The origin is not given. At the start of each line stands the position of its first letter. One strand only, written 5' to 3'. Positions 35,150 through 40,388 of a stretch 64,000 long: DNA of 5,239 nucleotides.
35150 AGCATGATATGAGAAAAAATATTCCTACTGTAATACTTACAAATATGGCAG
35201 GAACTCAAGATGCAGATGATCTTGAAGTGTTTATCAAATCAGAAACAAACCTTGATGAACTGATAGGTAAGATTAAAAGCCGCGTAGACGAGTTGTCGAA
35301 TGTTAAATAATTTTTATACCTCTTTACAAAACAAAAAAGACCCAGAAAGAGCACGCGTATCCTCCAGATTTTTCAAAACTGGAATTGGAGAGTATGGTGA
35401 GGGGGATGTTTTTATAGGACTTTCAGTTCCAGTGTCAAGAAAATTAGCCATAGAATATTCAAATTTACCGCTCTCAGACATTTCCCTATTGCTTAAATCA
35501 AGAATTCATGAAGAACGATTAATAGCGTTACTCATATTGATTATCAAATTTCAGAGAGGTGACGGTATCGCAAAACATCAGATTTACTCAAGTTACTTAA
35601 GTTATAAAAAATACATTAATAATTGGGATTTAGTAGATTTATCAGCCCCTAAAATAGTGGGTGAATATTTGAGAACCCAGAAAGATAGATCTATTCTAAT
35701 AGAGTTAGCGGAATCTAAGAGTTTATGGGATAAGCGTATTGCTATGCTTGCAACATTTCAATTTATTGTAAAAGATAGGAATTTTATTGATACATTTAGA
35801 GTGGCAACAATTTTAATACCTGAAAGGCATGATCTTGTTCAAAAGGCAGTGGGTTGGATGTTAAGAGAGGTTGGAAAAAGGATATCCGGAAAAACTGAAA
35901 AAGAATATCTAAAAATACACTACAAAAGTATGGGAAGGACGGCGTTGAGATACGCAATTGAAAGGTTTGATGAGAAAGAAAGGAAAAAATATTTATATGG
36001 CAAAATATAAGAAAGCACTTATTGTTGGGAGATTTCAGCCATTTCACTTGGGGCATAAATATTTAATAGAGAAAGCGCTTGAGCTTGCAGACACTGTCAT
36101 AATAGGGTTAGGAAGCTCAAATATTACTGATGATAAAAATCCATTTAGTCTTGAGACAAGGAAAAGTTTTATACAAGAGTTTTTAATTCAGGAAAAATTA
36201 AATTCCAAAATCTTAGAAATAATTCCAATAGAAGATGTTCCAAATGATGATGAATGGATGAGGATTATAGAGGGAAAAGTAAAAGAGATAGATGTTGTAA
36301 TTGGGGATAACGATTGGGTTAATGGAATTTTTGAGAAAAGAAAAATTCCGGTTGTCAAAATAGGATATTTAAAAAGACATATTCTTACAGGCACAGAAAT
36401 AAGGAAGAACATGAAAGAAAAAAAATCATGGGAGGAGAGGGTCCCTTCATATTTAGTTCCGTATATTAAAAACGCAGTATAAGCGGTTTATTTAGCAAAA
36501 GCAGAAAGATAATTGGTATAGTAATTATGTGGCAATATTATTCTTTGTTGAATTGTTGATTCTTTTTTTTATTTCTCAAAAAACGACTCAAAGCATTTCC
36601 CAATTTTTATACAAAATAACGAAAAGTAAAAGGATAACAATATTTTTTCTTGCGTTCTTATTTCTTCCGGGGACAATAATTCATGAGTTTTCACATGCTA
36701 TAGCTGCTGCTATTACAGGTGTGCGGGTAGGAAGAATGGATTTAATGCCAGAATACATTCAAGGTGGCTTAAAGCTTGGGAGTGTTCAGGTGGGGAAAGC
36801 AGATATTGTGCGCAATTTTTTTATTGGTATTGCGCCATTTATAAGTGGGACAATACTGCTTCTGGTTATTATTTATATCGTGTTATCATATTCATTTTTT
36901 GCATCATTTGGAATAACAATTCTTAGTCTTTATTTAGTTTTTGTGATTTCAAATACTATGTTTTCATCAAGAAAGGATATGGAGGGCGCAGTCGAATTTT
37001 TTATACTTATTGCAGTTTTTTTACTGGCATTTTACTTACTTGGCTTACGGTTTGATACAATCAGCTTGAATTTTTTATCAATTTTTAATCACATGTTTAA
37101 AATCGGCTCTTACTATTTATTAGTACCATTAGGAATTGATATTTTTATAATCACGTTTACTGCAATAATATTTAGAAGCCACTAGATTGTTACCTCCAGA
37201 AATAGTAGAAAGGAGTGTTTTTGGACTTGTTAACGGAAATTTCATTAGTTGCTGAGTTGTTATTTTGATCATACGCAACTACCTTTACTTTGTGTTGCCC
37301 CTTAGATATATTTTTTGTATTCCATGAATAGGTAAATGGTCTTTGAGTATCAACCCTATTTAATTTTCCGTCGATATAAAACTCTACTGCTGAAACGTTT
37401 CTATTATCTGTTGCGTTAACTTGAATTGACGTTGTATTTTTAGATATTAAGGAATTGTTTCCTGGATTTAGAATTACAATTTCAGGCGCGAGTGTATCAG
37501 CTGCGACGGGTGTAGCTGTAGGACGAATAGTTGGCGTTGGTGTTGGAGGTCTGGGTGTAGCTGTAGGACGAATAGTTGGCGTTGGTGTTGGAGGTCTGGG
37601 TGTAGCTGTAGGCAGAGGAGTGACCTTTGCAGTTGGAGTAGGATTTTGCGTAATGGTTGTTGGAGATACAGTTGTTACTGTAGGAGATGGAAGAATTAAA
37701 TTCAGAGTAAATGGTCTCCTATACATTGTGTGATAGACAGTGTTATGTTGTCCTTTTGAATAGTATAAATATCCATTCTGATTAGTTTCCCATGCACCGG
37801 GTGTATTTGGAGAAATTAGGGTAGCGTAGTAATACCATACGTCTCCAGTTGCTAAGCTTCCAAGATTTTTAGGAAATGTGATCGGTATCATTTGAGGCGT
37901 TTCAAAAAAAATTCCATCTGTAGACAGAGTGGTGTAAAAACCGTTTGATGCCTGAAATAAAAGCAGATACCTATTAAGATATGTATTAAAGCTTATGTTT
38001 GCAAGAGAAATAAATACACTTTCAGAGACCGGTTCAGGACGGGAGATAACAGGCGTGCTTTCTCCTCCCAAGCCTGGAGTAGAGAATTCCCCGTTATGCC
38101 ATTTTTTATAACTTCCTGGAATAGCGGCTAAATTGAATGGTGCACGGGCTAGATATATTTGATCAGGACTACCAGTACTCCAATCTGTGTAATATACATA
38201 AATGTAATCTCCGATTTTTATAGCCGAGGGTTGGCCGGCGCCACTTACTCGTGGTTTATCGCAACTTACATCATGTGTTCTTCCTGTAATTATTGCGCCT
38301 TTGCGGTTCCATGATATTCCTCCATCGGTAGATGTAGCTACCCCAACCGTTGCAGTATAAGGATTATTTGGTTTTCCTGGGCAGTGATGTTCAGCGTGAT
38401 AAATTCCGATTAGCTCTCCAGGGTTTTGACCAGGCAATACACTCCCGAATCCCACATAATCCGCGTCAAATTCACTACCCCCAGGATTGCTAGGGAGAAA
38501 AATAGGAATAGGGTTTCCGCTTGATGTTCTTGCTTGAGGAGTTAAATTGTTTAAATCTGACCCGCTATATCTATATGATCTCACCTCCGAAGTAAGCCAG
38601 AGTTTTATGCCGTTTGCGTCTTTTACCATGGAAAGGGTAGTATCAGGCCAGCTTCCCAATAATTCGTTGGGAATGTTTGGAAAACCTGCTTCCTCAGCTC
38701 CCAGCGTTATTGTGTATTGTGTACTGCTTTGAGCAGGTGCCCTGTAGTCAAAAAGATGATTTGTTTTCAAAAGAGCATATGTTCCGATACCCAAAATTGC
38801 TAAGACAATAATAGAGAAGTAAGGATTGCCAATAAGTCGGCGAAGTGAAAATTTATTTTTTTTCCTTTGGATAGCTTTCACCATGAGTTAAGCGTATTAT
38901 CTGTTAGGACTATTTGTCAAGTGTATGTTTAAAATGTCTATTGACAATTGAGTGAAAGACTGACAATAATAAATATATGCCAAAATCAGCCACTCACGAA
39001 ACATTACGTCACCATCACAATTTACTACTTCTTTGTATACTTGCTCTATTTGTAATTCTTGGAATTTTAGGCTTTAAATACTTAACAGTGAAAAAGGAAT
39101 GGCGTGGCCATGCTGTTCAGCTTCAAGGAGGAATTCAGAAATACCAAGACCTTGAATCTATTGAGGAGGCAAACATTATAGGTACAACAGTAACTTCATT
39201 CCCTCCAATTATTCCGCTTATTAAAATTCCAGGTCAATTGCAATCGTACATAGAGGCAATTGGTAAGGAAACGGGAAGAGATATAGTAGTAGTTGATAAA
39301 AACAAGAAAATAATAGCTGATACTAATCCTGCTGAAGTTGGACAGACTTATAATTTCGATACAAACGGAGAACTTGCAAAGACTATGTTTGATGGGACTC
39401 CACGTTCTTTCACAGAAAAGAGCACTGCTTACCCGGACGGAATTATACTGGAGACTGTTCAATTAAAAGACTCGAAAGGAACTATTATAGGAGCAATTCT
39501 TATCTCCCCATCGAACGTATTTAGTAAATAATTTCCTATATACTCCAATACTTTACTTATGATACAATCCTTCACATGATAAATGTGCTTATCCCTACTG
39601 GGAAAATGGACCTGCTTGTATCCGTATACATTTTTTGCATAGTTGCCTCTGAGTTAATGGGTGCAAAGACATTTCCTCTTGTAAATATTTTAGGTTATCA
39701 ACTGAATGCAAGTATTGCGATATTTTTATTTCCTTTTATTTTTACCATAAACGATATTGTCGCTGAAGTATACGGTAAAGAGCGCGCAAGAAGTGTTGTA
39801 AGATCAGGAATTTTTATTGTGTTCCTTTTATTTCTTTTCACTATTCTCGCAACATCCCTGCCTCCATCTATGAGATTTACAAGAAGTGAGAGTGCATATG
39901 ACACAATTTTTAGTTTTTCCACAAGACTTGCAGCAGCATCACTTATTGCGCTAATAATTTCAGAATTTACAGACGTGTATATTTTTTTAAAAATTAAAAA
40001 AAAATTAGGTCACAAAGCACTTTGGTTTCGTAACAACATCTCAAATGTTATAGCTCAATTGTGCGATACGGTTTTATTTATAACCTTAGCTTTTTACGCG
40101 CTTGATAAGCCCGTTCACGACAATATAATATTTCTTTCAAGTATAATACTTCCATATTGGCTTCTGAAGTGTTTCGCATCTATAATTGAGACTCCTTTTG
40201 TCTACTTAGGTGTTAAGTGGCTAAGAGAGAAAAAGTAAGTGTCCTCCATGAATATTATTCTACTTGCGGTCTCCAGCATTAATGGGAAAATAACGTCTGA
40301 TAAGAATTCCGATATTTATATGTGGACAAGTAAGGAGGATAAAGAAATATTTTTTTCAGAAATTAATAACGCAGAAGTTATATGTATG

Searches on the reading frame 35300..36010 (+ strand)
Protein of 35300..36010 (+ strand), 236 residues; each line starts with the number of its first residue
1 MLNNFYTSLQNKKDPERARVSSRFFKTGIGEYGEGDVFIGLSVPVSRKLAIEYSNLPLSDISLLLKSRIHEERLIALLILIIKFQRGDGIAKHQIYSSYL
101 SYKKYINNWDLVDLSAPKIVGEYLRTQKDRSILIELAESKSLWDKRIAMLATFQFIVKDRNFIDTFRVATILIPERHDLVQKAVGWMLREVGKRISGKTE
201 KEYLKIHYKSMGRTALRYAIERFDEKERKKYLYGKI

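Call 93: search_protein_families(library=pfam, proteins=[window:35300-36010:+], max_evalue=0.0001)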
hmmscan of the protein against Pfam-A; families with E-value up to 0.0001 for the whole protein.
window:35300-36010:+ (236 aa): 1 family
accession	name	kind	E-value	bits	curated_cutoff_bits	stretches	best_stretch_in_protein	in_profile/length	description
PF08713.17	DNA_alkylation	-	5.1e-50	170.6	21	1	8-223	4-213/213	DNA alkylation repair enzyme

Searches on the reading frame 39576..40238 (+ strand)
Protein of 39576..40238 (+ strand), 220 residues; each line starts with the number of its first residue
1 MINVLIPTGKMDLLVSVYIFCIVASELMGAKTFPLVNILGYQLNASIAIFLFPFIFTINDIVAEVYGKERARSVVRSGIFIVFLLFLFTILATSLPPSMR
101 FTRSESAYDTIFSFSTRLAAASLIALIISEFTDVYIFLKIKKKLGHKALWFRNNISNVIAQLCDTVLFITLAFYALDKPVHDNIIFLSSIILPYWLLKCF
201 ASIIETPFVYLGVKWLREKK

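Call 93: search_protein_families(library=pfam, proteins=[window:39576-40238:+], max_evalue=0.0001)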
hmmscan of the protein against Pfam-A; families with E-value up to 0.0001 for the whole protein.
window:39576-40238:+ (220 aa): 1 family
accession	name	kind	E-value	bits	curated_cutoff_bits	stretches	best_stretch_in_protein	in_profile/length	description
PF02592.20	Vut_1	-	1.3e-42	146.1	27.2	1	47-211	2-151/152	Putative vitamin uptake transporter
